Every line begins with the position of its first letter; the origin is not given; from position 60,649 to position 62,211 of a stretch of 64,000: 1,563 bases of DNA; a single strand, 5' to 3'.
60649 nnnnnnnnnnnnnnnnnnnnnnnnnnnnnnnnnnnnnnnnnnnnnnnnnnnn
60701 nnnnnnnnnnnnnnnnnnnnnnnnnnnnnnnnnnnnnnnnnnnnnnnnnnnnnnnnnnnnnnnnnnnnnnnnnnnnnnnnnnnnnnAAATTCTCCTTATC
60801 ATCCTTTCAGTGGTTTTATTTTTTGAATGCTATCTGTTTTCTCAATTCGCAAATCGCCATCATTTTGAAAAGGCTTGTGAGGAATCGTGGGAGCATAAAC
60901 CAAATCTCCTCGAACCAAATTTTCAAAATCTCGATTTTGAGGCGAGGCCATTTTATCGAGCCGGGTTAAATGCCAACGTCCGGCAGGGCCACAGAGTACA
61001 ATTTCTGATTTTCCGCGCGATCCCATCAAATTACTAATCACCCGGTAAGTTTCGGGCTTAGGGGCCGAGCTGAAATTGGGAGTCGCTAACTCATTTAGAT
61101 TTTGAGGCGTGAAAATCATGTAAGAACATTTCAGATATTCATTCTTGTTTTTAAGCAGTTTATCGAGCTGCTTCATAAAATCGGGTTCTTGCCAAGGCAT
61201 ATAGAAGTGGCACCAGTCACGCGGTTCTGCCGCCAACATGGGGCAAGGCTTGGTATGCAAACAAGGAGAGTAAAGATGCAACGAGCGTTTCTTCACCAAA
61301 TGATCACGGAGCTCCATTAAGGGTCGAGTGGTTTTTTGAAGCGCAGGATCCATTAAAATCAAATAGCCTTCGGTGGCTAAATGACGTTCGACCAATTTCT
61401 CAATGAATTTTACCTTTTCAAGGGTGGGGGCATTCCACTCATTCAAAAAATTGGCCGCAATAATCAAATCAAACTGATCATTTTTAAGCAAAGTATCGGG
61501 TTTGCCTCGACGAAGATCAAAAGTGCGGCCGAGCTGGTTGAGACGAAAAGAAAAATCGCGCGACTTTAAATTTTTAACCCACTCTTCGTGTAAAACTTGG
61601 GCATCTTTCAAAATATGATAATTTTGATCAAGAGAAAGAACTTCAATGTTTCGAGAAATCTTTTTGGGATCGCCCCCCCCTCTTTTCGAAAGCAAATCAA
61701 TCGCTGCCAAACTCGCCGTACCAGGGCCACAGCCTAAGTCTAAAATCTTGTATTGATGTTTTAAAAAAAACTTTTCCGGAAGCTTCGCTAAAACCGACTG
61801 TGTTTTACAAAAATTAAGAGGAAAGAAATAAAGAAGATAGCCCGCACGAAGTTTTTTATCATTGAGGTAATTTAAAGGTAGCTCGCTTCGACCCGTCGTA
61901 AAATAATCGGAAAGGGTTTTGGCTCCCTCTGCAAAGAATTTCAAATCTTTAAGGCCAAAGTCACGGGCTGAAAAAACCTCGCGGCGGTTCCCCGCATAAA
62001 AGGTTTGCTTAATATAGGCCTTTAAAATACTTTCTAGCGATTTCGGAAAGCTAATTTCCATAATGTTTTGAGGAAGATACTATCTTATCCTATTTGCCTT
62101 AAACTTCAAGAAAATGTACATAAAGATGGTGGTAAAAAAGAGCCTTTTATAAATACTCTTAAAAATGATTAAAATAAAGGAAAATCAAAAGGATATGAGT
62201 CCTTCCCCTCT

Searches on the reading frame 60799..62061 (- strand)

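Call 36: search_protein_families(library=ncbifam, proteins=[window:60799-62061:-], max_evalue=1e-10)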
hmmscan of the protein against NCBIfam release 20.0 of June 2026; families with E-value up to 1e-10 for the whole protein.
window:60799-62061:- (420 aa): 0 families

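Call 57: search_protein_families(library=pfam, proteins=[window:60799-62061:-], max_evalue=0.01)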
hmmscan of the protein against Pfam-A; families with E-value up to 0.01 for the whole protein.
window:60799-62061:- (420 aa): 4 families
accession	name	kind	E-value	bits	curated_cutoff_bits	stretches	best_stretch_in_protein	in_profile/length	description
PF09243.16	Rsm22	-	1.5e-13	51.2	23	1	74-364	6-250/275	Mitochondrial small ribosomal subunit Rsm22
PF13847.12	Methyltransf_31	-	5.3e-08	33.1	27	1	101-244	2-114/145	Methyltransferase domain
PF13489.12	Methyltransf_23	-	0.00042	20.5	27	1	90-264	8-145/164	Methyltransferase domain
PF08242.18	Methyltransf_12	-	0.0022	19.1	30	1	107-233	1-97/98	Methyltransferase domain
